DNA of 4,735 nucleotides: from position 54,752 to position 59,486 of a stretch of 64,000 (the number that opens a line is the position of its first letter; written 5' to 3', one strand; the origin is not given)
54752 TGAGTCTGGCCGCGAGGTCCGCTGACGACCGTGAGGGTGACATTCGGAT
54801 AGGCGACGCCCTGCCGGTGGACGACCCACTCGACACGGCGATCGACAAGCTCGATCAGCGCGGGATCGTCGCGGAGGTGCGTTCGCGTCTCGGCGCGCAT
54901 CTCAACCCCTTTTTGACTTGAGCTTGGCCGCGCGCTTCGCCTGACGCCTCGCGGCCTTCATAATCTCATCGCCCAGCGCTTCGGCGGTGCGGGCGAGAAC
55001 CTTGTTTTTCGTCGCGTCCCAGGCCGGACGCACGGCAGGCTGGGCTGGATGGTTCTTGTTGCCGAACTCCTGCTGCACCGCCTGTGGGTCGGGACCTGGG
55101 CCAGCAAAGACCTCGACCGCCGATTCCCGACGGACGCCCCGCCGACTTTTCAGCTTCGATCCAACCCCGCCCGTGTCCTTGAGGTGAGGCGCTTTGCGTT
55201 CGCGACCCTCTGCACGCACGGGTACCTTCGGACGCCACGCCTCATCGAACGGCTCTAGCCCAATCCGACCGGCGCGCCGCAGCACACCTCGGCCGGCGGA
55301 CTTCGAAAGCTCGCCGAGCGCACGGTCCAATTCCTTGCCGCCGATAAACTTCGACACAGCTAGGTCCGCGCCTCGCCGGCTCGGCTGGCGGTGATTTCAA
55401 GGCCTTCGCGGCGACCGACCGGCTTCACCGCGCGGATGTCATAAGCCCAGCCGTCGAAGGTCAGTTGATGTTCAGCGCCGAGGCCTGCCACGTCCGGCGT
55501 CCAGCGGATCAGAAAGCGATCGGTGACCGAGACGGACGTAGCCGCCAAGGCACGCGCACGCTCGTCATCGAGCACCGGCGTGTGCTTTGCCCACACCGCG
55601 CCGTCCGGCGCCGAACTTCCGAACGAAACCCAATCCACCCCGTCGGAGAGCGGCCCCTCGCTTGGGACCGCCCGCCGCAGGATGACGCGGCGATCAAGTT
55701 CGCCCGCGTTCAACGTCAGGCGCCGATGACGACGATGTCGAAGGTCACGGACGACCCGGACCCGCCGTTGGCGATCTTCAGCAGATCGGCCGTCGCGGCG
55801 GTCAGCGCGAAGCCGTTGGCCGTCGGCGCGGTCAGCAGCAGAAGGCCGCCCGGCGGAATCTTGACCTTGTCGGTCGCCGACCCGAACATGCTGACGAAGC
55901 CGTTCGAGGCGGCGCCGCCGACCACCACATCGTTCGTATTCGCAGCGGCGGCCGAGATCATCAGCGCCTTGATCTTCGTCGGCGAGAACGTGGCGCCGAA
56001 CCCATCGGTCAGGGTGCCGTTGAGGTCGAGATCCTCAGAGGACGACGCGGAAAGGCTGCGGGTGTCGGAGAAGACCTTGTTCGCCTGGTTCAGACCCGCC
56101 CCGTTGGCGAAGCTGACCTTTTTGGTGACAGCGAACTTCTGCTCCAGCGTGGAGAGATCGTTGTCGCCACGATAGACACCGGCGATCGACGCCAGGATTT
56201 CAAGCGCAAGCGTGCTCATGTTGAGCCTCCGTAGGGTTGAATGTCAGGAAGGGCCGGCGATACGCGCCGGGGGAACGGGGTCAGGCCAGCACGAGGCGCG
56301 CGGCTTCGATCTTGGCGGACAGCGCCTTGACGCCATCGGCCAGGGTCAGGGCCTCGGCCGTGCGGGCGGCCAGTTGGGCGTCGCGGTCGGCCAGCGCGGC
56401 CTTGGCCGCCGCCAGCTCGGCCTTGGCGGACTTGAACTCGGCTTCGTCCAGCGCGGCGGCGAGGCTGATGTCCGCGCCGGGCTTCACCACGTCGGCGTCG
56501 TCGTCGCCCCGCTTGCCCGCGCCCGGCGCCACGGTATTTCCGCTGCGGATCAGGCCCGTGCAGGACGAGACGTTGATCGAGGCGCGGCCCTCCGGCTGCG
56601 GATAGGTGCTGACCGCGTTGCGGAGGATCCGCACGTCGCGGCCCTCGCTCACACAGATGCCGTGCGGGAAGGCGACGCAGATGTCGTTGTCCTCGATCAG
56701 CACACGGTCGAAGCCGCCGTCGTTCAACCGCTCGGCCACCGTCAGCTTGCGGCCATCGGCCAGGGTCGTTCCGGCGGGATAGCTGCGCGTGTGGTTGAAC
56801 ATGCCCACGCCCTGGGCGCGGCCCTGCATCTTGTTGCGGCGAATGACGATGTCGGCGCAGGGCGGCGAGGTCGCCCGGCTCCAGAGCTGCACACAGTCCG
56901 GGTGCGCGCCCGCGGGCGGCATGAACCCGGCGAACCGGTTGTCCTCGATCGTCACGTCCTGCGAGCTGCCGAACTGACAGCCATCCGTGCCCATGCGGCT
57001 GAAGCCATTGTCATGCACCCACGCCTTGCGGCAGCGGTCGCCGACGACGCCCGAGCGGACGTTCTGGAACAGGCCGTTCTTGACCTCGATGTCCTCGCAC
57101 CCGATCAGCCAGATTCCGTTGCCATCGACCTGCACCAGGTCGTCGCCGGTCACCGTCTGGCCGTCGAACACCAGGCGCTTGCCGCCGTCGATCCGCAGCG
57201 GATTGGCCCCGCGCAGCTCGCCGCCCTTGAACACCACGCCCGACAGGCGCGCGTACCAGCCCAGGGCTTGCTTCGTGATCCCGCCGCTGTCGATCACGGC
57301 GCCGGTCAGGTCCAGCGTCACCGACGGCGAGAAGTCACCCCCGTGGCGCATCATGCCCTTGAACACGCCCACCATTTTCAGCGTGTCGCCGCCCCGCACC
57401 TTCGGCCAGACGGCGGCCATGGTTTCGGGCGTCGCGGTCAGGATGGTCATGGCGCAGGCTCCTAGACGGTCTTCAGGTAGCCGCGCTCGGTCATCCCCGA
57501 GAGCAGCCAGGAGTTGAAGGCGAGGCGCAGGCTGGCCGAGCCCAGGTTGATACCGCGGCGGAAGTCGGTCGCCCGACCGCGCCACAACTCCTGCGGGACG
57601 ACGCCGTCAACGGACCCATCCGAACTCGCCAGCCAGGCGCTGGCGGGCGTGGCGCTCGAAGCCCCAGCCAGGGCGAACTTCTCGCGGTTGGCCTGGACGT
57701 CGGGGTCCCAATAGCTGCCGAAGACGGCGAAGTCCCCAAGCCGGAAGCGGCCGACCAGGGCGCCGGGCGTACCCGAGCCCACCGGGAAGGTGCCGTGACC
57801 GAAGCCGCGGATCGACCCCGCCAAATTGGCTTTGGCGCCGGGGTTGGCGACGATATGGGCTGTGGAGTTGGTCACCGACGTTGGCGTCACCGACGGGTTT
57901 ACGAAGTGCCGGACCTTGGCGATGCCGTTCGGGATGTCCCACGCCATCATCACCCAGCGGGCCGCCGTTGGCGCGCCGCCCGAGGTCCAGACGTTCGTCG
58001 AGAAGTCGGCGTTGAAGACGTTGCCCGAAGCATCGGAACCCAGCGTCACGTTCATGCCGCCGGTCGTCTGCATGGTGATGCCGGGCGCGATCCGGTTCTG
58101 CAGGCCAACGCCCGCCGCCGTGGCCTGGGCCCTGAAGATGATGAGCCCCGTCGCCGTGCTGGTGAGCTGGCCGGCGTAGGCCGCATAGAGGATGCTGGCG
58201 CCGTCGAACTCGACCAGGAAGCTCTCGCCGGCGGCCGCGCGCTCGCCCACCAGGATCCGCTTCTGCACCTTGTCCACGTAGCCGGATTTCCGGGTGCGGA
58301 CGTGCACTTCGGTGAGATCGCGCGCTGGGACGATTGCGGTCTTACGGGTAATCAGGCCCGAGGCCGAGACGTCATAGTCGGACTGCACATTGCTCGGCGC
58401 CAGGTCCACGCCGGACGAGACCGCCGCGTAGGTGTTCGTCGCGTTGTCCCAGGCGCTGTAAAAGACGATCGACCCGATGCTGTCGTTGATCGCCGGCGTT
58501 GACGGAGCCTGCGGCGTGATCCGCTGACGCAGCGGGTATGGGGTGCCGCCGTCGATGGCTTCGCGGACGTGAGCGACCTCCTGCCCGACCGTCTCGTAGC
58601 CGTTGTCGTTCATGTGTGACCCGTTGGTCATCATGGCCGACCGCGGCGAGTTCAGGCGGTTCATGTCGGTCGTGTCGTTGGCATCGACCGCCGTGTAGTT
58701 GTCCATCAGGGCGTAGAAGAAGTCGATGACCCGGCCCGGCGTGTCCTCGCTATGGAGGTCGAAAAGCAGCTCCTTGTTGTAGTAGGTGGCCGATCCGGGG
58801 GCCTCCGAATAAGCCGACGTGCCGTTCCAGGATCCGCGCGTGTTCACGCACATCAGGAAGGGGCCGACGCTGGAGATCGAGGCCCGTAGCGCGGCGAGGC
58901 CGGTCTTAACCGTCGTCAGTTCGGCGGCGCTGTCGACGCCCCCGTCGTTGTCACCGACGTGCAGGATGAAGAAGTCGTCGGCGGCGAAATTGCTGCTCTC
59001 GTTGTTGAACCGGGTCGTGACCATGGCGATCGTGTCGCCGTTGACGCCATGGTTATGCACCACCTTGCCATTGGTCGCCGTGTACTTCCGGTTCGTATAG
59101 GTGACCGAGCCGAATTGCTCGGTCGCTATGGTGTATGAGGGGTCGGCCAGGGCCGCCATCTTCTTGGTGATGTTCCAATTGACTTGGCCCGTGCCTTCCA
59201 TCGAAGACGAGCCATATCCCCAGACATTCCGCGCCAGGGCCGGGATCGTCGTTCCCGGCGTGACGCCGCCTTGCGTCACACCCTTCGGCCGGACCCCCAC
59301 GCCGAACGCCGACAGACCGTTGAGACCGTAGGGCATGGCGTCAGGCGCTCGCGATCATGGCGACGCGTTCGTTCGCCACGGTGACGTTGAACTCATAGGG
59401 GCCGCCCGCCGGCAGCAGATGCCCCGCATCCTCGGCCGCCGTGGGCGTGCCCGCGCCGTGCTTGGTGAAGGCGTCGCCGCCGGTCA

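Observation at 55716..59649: Four-gene, 3.9-kb cassette splitting the connector from the head-closure gene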

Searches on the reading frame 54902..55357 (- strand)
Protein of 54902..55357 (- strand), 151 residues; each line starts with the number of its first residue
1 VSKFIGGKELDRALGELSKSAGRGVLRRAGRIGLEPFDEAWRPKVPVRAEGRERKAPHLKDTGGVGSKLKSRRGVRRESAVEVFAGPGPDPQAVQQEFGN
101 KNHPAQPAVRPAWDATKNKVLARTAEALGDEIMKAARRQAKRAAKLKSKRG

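Call 4: search_protein_families(library=pfam, proteins=[window:54902-55357:-], max_evalue=0.01)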
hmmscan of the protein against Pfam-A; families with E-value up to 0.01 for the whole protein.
window:54902-55357:- (151 aa): 0 families

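Call 5: search_protein_families(library=phrogs, proteins=[window:54902-55357:-], max_evalue=0.01)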
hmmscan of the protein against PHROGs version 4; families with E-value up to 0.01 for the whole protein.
window:54902-55357:- (151 aa): 2 families
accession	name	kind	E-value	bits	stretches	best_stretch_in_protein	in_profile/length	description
phrog_5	-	connector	5.9e-10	40.4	1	2-148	93-225/239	tail completion or Neck1 protein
phrog_17053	-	unknown function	0.0016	19.5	1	97-131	19-53/59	-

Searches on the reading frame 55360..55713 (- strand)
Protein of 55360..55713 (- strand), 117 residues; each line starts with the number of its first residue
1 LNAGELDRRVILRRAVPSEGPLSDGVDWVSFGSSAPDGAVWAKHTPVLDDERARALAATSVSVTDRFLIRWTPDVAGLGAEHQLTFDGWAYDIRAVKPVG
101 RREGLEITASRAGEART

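Call 4: search_protein_families(library=pfam, proteins=[window:55360-55713:-], max_evalue=0.01)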
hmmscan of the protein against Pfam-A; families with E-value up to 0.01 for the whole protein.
window:55360-55713:- (117 aa): 1 family
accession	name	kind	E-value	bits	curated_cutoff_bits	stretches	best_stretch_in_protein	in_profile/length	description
PF05521.18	Phage_HCP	-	1.8e-12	48.2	25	1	1-110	1-104/106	Phage head completion protein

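Call 5: search_protein_families(library=phrogs, proteins=[window:55360-55713:-], max_evalue=0.01)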
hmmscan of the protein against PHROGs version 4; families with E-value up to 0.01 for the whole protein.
window:55360-55713:- (117 aa): 2 families
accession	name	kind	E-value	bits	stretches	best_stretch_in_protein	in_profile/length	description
phrog_10356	-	head and packaging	5.9e-12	45.5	1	2-113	4-106/852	virion structural protein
phrog_25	-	connector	4.4e-11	44.3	1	1-114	36-141/286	head closure Hc1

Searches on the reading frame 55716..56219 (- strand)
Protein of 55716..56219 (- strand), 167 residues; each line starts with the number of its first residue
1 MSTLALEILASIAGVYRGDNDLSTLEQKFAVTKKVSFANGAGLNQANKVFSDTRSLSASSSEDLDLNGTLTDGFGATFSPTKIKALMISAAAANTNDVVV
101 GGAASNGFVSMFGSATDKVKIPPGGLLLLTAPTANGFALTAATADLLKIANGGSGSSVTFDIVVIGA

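Call 4: search_protein_families(library=pfam, proteins=[window:55716-56219:-], max_evalue=0.01)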
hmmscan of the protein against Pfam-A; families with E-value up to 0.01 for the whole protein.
window:55716-56219:- (167 aa): 0 families

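Call 5: search_protein_families(library=phrogs, proteins=[window:55716-56219:-], max_evalue=0.01)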
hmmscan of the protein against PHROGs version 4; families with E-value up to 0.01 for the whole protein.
window:55716-56219:- (167 aa): 1 family
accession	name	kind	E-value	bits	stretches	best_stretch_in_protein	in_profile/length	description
phrog_22694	-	unknown function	2.3e-53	181.6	1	3-167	4-168/170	-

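Call 6: search_dna_similar(query=window:55716-56219:-, collection=phages, mode=protein, max_rows=25)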
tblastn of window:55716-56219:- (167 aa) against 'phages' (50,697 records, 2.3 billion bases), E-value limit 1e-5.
Records with a match: 8; places in all: 8; records where one place covers at least 80% of the query: 8.
Best place of each record, by identity: <60% 8.
By first word of the organism name: Streptomyces 4; Microcystis 2; Micromonospora 1; Bradyrhizobium 1.
By host as written in the record: Streptomyces lividans JI 1326 4; Microcystis aeruginosa 2; Micromonospora carbonacea str. Africana 1; Bradyrhizobium elkanii USDA 76 1.
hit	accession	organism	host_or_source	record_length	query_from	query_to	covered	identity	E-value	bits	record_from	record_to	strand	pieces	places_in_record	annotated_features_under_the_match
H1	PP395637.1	Microcystis phage Mae-JY04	Microcystis aeruginosa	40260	21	166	87%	58.2%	5e-29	117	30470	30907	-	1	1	hypothetical protein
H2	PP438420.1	Microcystis phage Mae-JY28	Microcystis aeruginosa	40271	21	166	87%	58.2%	5e-29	117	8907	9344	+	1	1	hypothetical protein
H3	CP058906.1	Micromonospora phage pMLP1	Micromonospora carbonacea str. Africana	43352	3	167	99%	46.1%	6e-20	91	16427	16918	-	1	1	record has no annotation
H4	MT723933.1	Streptomyces phage Keanu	Streptomyces lividans JI 1326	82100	5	167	98%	42.1%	2e-15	78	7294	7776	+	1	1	9: hypothetical protein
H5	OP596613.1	Bradyrhizobium phage ppBeUSDA76-1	Bradyrhizobium elkanii USDA 76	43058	1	167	100%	37.7%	1e-9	61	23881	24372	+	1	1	hypothetical protein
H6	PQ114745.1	Streptomyces phage Spocter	Streptomyces lividans JI 1326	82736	5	166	97%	38.6%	1e-14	76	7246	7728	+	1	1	9: hypothetical protein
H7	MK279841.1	Streptomyces phage Hiyaa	Streptomyces lividans JI 1326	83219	5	166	97%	38.6%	1e-14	76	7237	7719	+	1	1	9: hypothetical protein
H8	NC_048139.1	Streptomyces phage Hiyaa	Streptomyces lividans JI 1326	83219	5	166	97%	38.6%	1e-14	76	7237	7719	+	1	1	9: hypothetical protein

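Call 8: get_annotated_region(hit=H1, flank=7000)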
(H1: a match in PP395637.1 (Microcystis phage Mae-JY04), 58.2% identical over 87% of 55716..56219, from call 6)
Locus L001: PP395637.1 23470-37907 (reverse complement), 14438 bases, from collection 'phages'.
description: Microcystis phage Mae-JY04, complete genome.
organism: Microcystis phage Mae-JY04 (NCBI taxid 3126651)
taxonomy: Viruses; Duplodnaviria; Heunggongvirae; Uroviricota; Caudoviricetes
host: Microcystis aeruginosa; source: -; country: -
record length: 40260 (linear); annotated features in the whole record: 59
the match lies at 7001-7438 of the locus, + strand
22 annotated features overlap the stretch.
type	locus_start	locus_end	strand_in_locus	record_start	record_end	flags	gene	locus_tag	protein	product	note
CDS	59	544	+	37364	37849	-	-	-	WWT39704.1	hypothetical protein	-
CDS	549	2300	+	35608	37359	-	-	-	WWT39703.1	terminase large subunit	-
CDS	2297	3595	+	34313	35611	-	-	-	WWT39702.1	hypothetical protein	-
CDS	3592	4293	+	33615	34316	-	-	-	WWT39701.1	putative prohead protease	-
CDS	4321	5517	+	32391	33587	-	-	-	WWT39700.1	hypothetical protein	-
CDS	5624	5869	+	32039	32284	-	-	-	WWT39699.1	hypothetical protein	-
CDS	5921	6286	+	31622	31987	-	-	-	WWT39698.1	hypothetical protein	-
CDS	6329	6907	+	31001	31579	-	-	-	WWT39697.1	hypothetical protein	-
CDS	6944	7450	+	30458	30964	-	-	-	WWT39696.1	hypothetical protein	-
CDS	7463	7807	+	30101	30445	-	-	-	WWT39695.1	head-tail adaptor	COG5614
CDS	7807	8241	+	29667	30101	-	-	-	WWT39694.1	hypothetical protein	HK97 gp10 family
CDS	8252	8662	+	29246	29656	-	-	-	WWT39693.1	hypothetical protein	-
CDS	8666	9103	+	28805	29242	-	-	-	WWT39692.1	hypothetical protein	-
CDS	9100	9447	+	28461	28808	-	-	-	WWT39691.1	hypothetical protein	-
CDS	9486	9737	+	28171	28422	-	-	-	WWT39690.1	hypothetical protein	-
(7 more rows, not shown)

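Call 9: get_annotated_region(hit=H5, flank=7000)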
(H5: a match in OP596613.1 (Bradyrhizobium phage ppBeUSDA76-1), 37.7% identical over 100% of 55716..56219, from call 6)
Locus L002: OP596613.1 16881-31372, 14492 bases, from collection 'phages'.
description: Bradyrhizobium phage ppBeUSDA76-1, complete genome.
organism: Bradyrhizobium phage ppBeUSDA76-1 (NCBI taxid 3003363)
taxonomy: Viruses; Duplodnaviria; Heunggongvirae; Uroviricota; Caudoviricetes
host: Bradyrhizobium elkanii USDA 76; source: -; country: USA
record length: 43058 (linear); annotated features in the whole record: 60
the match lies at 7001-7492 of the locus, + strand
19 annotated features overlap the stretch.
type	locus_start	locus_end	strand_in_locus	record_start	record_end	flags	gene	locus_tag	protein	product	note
CDS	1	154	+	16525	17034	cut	-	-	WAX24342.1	hypothetical protein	-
CDS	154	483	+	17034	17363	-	-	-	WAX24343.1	DUF3307 domain-containing protein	-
CDS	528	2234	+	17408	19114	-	-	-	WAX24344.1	terminase large subunit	-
CDS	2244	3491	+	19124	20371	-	-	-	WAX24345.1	portal protein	-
CDS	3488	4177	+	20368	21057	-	-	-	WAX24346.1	prohead protease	HK97 family phage prohead protease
CDS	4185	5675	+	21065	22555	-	-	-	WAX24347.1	major capsid protein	-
CDS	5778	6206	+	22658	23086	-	-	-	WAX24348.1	hypothetical protein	-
CDS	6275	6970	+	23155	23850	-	-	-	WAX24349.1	head-tail connector protein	-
CDS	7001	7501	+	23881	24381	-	-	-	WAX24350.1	hypothetical protein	-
CDS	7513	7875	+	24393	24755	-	-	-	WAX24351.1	head-tail adaptor protein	-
CDS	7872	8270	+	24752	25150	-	-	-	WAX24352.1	DUF3168 domain-containing protein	-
CDS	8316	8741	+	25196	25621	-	-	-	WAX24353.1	tail protein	-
CDS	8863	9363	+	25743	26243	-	-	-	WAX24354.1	hypothetical protein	HK97 gp10 family phage protein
CDS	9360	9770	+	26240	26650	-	-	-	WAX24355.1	gene transfer agent family protein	-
CDS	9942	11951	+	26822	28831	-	-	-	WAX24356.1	hypothetical protein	-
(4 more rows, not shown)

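Call 10: get_annotated_region(hit=H4, flank=7000)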
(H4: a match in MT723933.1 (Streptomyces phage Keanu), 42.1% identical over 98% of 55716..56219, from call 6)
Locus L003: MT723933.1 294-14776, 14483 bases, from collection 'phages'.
description: Streptomyces phage Keanu, complete genome.
organism: Streptomyces phage Keanu (NCBI taxid 2762406)
taxonomy: Viruses; Duplodnaviria; Heunggongvirae; Uroviricota; Caudoviricetes; Hiyaavirus
host: Streptomyces lividans JI 1326; source: soil; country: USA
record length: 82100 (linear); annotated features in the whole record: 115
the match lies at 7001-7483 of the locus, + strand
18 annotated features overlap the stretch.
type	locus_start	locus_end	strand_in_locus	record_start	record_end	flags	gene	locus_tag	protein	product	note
CDS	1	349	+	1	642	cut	1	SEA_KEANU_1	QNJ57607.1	helix-turn-helix DNA binding domain protein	helix-turn-helix DNA binding domain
CDS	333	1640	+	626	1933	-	2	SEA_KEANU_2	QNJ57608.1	terminase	-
CDS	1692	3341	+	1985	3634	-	3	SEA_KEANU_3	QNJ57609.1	portal protein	-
CDS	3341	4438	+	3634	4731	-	4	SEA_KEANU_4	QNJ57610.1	minor capsid protein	MuF-like minor capsid protein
CDS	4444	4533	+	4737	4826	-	5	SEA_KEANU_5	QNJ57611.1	membrane protein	-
CDS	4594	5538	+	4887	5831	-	6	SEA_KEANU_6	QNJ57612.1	scaffolding protein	-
CDS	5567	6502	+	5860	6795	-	7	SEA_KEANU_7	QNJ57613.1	major capsid protein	-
CDS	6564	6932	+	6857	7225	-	8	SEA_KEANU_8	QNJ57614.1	hypothetical protein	-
CDS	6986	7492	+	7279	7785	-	9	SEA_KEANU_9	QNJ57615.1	hypothetical protein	-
CDS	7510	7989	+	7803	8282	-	10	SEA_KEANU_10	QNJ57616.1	methyltransferase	-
CDS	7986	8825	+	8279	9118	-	11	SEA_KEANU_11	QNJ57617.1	hypothetical protein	-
CDS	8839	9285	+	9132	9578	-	12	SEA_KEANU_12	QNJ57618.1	hypothetical protein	-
CDS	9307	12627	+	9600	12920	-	13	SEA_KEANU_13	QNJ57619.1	hypothetical protein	-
CDS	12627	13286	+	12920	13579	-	14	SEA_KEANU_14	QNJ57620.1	head-to-tail adaptor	-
CDS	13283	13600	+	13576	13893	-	15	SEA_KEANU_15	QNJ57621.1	head-to-tail stopper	-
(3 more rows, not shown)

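Call 25: search_solved_structures(query=window:55716-56219:-, max_evalue=10, show_alignments=2)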
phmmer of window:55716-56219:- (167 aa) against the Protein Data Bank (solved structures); distinct sequences matched with E-value up to 10: 0.

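Call 124: search_protein_families(library=padloc, proteins=[window:55716-56219:-], max_evalue=0.01)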
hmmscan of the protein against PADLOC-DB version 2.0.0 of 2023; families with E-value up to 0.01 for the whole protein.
window:55716-56219:- (167 aa): 0 families

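Call 125: search_protein_families(library=ncbifam, proteins=[window:55716-56219:-], max_evalue=0.01)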
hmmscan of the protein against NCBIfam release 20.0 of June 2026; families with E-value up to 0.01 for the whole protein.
window:55716-56219:- (167 aa): 0 families

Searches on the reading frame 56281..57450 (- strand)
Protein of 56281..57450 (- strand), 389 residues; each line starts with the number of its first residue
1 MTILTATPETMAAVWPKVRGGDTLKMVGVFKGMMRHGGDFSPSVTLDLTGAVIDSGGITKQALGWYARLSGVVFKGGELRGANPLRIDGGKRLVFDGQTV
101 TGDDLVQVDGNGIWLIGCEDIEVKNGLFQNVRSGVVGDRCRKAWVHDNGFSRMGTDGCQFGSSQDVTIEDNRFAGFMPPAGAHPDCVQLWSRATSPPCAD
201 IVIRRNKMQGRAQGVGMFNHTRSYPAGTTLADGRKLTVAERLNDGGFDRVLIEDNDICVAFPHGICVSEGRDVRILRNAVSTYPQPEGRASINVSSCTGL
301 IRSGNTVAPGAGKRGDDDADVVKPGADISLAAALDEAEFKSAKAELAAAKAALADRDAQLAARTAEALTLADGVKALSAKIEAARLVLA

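Call 4: search_protein_families(library=pfam, proteins=[window:56281-57450:-], max_evalue=0.01)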
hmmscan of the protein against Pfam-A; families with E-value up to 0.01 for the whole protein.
window:56281-57450:- (389 aa): 2 families
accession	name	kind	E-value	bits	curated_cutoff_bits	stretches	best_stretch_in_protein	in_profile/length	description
PF13229.12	Beta_helix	-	7.2e-10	39.1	25.9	1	85-173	26-110/158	Right handed beta helix region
PF05048.19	NosD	-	3.5e-06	27.1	23.6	1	100-174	29-101/212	Periplasmic copper-binding protein (NosD)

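Call 5: search_protein_families(library=phrogs, proteins=[window:56281-57450:-], max_evalue=0.01)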
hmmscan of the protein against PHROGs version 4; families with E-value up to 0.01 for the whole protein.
window:56281-57450:- (389 aa): 1 family
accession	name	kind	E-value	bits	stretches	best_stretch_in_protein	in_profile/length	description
phrog_7458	-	tail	0.0013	18.1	0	246-308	628-689/732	tail spike protein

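Call 124: search_protein_families(library=padloc, proteins=[window:56281-57450:-], max_evalue=0.01)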
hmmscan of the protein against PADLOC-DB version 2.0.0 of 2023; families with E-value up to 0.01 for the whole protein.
window:56281-57450:- (389 aa): 0 families

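Call 125: search_protein_families(library=ncbifam, proteins=[window:56281-57450:-], max_evalue=0.01)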
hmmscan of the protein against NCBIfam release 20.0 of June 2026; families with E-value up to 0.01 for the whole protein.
window:56281-57450:- (389 aa): 1 family
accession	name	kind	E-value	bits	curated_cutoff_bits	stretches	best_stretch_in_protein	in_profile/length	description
TIGR04247.1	NosD_copper_fam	subfamily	0.00013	20.7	300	1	108-175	217-284/377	nitrous oxide reductase family maturation protein NosD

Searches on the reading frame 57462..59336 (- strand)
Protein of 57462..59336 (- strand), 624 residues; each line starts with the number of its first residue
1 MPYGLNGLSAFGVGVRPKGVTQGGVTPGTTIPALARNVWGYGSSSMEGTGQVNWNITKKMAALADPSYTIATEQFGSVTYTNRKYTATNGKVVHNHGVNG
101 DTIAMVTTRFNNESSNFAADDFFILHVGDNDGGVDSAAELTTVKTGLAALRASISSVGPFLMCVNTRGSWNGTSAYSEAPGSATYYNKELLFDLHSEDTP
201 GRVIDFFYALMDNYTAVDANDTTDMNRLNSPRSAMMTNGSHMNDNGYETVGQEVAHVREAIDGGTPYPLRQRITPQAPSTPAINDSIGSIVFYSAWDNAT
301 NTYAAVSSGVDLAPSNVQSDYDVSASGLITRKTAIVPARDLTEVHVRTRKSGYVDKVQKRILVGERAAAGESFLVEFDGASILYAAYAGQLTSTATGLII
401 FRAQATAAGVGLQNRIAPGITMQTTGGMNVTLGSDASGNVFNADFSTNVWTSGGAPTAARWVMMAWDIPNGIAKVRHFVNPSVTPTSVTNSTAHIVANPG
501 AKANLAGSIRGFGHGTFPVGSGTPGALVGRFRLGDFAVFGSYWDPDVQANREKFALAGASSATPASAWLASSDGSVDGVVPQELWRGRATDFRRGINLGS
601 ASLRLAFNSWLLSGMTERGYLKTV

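Call 4: search_protein_families(library=pfam, proteins=[window:57462-59336:-], max_evalue=0.01)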
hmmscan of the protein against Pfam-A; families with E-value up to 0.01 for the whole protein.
window:57462-59336:- (624 aa): 1 family
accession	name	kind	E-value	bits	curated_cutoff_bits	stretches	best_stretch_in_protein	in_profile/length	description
PF13472.12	Lipase_GDSL_2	-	0.00016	22.7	32.9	1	72-164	14-106/178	GDSL-like Lipase/Acylhydrolase family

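Call 5: search_protein_families(library=phrogs, proteins=[window:57462-59336:-], max_evalue=0.01)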
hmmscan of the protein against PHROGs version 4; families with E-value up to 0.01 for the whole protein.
window:57462-59336:- (624 aa): 1 family
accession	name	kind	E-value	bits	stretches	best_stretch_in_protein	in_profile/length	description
phrog_14008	-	unknown function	0.0078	16.5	0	77-131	70-123/234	-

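Call 7: search_dna_similar(query=window:57462-59336:-, collection=phages, mode=protein, max_rows=25)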
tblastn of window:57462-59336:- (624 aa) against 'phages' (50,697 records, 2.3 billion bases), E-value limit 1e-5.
No match.

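Call 24: search_solved_structures(query=window:57462-59336:-, max_evalue=1, show_alignments=2)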
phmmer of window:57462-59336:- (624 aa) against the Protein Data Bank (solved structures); distinct sequences matched with E-value up to 1: 0.

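Call 38: find_homologous_proteins(query=window:57462-59336:-, max_evalue=0.001)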
Query window:57462-59336:- (624 aa): 2 proteins with E <= 0.001 among 8000 candidates.
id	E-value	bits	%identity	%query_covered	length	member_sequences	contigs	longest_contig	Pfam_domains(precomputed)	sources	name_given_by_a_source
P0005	0.0e+0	1396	100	100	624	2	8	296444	-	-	-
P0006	1.0e-74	270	35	95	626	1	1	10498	-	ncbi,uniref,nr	ncbi:MAG: hypothetical protein JNK30_07135 [Phenylobacterium sp.]|uniref:hypothetical protein n=1 Ta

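Call 76: search_protein_families(library=pfam, proteins=[P0006], max_evalue=0.01)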
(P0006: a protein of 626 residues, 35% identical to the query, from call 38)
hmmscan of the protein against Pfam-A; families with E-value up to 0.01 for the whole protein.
P0006 (626 aa): 0 families

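Call 121: find_encoding_contigs(protein=P0006, flank=10000, max_places=3)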
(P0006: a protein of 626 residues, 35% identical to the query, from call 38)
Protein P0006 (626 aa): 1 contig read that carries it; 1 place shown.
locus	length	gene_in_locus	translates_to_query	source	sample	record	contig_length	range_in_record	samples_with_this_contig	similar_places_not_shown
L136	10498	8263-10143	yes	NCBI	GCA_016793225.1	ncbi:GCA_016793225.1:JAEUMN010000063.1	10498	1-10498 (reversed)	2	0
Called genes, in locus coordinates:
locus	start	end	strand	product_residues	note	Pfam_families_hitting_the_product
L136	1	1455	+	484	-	?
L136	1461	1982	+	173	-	-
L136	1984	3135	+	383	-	PF13884:Peptidase_S74 (weak)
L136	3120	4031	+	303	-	-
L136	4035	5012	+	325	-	-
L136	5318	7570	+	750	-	-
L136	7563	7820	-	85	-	-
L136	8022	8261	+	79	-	-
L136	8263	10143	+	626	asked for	-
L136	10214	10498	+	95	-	?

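Call 124: search_protein_families(library=padloc, proteins=[window:57462-59336:-], max_evalue=0.01)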
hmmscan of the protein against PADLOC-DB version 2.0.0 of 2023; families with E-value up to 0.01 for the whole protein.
window:57462-59336:- (624 aa): 0 families

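Call 125: search_protein_families(library=ncbifam, proteins=[window:57462-59336:-, L136:8022-8258:+], max_evalue=0.01)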
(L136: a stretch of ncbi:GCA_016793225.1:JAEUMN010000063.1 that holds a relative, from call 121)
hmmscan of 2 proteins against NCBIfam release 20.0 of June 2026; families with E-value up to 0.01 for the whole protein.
window:57462-59336:- (624 aa): 0 families

L136:8022-8258:+ (79 aa): 1 family
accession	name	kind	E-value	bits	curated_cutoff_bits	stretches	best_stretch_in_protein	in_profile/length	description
NF048002.1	spike_base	equivalog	5.4e-12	45.8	28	1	6-79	11-85/85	spike base protein, RCAP_Rcc01079 family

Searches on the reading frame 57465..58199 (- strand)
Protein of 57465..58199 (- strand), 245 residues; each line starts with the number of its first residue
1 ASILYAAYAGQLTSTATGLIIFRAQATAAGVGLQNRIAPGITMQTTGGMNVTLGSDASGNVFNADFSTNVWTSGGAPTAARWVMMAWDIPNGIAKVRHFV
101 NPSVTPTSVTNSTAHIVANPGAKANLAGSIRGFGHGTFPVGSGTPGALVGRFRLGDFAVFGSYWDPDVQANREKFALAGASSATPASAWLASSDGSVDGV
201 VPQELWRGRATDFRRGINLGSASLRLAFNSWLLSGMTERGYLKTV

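Call 110: search_protein_families(library=pfam, proteins=[window:57465-58199:-], max_evalue=1)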
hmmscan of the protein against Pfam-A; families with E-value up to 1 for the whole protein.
window:57465-58199:- (245 aa): 1 family
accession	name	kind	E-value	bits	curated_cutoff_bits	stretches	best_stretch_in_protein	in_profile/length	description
PF07107.17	WI12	-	0.031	14.9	27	1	70-119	28-78/104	Wound-induced protein WI12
